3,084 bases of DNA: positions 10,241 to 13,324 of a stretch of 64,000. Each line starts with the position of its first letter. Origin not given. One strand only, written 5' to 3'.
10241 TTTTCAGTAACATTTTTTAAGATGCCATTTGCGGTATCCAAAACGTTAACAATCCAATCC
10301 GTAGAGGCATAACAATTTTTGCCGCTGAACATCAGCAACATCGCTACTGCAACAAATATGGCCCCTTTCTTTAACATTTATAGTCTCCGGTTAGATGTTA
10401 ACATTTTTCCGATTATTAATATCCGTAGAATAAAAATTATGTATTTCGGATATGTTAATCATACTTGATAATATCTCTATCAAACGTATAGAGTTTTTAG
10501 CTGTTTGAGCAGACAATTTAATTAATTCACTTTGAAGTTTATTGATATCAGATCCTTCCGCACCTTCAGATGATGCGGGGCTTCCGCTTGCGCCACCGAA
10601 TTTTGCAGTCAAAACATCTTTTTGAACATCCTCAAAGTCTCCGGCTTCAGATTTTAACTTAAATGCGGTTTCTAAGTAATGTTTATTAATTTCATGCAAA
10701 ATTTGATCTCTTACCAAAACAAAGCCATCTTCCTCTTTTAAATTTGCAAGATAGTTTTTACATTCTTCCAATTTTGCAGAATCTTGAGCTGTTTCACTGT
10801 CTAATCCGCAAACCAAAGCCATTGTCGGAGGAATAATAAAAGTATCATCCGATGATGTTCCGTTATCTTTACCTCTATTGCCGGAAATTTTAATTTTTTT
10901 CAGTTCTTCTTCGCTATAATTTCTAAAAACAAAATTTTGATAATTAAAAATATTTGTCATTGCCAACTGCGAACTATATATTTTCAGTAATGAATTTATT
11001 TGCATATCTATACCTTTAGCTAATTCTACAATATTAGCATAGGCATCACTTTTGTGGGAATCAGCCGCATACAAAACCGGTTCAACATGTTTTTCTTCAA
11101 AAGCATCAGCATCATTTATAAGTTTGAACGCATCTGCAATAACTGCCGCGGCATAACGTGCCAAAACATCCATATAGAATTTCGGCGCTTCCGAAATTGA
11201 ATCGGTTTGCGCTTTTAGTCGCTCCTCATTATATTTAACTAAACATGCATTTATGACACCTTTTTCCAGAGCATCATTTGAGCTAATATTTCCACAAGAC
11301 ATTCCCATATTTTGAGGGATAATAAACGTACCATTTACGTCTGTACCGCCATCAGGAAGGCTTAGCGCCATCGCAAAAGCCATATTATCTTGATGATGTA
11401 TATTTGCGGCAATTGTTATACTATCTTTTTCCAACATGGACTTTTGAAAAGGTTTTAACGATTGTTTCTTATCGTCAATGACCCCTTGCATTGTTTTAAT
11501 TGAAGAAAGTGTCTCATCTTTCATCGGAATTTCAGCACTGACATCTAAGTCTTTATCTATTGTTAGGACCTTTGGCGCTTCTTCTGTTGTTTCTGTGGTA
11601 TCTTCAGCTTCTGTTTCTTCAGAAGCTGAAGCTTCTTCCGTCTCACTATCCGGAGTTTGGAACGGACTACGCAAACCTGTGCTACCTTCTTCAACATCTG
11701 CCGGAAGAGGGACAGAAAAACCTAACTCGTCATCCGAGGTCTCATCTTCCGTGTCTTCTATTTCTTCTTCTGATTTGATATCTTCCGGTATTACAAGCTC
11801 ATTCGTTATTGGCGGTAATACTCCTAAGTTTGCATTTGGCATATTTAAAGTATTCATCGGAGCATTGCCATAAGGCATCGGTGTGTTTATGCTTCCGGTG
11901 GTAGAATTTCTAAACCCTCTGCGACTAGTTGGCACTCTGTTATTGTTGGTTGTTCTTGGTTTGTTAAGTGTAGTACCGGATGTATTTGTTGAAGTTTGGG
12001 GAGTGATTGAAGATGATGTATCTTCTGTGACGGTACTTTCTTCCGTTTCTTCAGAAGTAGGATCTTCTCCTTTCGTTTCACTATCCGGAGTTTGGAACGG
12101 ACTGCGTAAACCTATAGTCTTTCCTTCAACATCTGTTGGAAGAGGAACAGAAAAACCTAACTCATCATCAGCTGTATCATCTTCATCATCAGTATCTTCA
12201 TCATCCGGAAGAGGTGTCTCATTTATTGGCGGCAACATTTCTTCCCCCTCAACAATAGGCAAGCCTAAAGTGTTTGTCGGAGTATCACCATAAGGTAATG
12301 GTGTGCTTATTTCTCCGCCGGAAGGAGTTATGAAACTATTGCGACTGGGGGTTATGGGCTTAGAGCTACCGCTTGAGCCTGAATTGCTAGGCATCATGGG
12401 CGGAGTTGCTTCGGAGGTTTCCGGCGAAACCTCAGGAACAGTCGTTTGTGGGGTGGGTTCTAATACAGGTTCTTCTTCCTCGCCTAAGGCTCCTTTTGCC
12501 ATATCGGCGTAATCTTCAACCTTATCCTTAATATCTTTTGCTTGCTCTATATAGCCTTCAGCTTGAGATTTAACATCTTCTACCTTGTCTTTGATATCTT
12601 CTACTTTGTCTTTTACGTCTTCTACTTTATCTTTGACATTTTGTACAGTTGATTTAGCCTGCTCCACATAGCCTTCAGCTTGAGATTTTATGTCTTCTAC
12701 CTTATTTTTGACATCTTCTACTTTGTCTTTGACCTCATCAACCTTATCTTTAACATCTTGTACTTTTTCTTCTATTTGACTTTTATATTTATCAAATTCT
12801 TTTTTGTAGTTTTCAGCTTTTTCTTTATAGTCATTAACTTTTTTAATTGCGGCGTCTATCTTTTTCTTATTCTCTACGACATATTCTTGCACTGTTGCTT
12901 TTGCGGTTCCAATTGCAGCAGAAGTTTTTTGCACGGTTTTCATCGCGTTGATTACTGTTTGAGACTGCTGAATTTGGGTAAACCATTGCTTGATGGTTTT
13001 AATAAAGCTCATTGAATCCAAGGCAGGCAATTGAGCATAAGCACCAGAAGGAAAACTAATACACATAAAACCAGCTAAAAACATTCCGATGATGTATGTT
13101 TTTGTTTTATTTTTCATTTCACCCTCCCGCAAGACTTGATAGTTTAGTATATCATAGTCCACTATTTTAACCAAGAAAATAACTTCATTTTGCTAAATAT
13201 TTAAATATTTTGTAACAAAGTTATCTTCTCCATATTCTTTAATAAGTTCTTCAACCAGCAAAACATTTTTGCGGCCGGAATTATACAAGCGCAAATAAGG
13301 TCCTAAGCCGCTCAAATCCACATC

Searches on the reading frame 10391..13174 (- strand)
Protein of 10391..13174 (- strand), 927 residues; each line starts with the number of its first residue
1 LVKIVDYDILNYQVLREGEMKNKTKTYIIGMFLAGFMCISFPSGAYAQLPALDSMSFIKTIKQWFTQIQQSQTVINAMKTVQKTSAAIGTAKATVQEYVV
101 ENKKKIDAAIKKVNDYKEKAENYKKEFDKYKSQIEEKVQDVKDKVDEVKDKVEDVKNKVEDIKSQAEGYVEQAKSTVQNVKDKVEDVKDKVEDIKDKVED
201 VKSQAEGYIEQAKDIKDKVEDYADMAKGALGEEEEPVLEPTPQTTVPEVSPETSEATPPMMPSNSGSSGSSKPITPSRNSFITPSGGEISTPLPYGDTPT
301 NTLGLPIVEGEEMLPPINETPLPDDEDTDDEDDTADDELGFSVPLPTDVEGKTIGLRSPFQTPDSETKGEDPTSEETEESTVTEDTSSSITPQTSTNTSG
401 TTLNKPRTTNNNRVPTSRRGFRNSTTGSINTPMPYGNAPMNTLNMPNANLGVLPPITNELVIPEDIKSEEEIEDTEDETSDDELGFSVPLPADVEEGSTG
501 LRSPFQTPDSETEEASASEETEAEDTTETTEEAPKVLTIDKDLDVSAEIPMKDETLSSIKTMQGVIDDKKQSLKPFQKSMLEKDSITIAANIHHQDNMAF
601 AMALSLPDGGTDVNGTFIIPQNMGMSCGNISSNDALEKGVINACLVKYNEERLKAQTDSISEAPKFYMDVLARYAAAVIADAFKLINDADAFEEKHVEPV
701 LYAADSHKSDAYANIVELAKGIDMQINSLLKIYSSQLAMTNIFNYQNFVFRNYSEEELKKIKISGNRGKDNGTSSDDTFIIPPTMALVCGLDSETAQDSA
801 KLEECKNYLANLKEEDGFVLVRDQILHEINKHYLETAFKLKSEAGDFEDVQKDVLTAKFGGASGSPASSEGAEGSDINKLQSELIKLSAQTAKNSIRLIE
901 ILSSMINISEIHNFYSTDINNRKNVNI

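Call 6: search_protein_families(library=pfam, proteins=[window:10391-13174:-], max_evalue=0.01)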
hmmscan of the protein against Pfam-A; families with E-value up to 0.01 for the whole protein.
window:10391-13174:- (927 aa): 9 families
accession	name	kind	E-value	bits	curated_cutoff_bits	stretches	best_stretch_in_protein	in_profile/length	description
PF12732.12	YtxH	-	1.8e-07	31.9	37.5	1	185-227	28-67/71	YtxH-like protein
PF07889.17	DUF1664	-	0.00022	21.7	34.6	1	77-164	35-122/124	Protein of unknown function (DUF1664)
PF05531.17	NPV_P10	-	0.00056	20.8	29.8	1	174-232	10-67/75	Nucleopolyhedrovirus P10 protein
PF06009.19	Laminin_II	-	0.00072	20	33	1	134-218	8-91/138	Laminin Domain II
PF07926.17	TPR_MLP1_2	-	0.0032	17.9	36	1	99-206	14-120/129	TPR/MLP1/MLP2-like protein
PF04740.18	LXG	-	0.0042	17.4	26.5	1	86-222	42-185/202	LXG domain of WXG superfamily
PF06103.16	DUF948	-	0.0044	17.6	37.2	0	148-202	24-78/89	Bacterial protein of unknown function (DUF948)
PF06419.17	COG6_N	-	0.0044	17.6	27.4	0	172-218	37-83/114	Conserved oligomeric complex COG6, N-terminal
PF05478.16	Prominin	-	0.0055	15.3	34.3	1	68-218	245-390/799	Prominin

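Call 7: search_protein_families(library=ncbifam, proteins=[window:10391-13174:-], max_evalue=0.01)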
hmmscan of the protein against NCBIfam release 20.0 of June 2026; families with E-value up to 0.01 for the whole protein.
window:10391-13174:- (927 aa): 14 families
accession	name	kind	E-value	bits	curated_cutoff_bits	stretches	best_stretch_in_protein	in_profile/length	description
NF045487.1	ASRP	equivalog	2.1e-06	26.7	300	1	96-222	323-448/593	archaea-specific SMC-related protein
TIGR02168.1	SMC_prok_B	equivalog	2.1e-06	25.8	567.35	1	60-234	285-459/1181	chromosome segregation protein SMC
TIGR04527.1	mycoplas_twoTM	subfamily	4.5e-06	26.5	125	1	105-220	41-167/248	MG_279/MG_280 family protein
NF002572.0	PRK02224.1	equivalog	6.6e-06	24.7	1087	1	67-225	259-420/888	DNA double-strand break repair ATPase Rad50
NF041035.1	Rad50_Halo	equivalog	1.2e-05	23.9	1000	1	101-227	227-359/883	DNA double-strand break repair ATPase Rad50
TIGR02169.1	SMC_prok_A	equivalog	1.7e-05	22.7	729.4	1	67-226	721-885/1165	chromosome segregation protein SMC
NF047515.1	SpiroCoCo_C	equivalog_domain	2e-05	23.9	125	1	70-217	105-253/313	SpiroCoCo family coiled-coil protein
NF047388.1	SA1320_fam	subfamily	9.7e-05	21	230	1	72-164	476-563/644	SA1320 family protein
NF003034.1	PRK03918.1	equivalog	0.00026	19.1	700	1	100-222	164-285/878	DNA double-strand break repair ATPase Rad50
NF041751.2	sbcc_Staph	equivalog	0.0005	18.1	920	1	59-221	318-476/1007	exonuclease subunit SbcC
NF012221.1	MARTX_Nterm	equivalog_domain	0.001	16.3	700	1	67-234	1651-1816/1910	MARTX multifunctional-autoprocessing repeats-in-toxin holotoxin RtxA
TIGR04523.1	Mplasa_alph_rch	subfamily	0.0021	16.1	270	1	66-221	468-677/745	helix-rich protein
TIGR01069.2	mutS2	equivalog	0.0029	16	400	1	96-219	508-624/790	endonuclease MutS2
NF043058.1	T4SS_LegC2C7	subfamily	0.0043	16.1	350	1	58-217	152-312/348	LegC2/C7 family Dot/Icm T4SS effector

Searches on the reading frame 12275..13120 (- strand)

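Call 101: search_protein_families(library=pfam, proteins=[window:12275-13120:-], max_evalue=10)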
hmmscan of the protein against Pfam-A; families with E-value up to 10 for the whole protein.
window:12275-13120:- (282 aa): 178 families (the best 25 are shown)
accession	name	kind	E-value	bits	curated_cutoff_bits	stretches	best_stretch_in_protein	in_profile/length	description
PF12732.12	YtxH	-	2.7e-09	37.7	37.5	3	167-209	28-67/71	YtxH-like protein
PF06419.17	COG6_N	-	1.5e-05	25.5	27.4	3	154-200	37-83/114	Conserved oligomeric complex COG6, N-terminal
PF07889.17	DUF1664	-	1.9e-05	25.1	34.6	2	56-146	32-122/124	Protein of unknown function (DUF1664)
PF05531.17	NPV_P10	-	0.00011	23.1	29.8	2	156-214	10-67/75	Nucleopolyhedrovirus P10 protein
PF06009.19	Laminin_II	-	0.00016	22.1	33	2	116-201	8-92/138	Laminin Domain II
PF07926.17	TPR_MLP1_2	-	0.00017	22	36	2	79-188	12-120/129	TPR/MLP1/MLP2-like protein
PF05377.16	FlaC_arch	-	0.00027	21.7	27.8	2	149-183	6-40/55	Flagella accessory protein C (FlaC)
PF00957.27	Synaptobrevin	-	0.00027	21.1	26.4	2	147-200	7-60/89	Synaptobrevin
PF06103.16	DUF948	-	0.00035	21.1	37.2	1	131-184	25-78/89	Bacterial protein of unknown function (DUF948)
PF05478.16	Prominin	-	0.0004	19.1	34.3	1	50-201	245-391/799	Prominin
PF13166.12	AAA_13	-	0.00074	18.8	36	1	38-209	268-433/713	AAA domain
PF04740.18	LXG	-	0.0014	19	26.5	1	42-204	18-185/202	LXG domain of WXG superfamily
PF05957.18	DUF883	-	0.0014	18.9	25.4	3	125-164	12-52/53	DUF883 N-terminal domain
PF05549.16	Allexi_40kDa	-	0.0017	18.4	26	1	44-145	51-152/271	Allexivirus 40kDa protein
PF06160.17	EzrA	-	0.0018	17.1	39.6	1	114-203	56-147/557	Septation ring formation regulator, EzrA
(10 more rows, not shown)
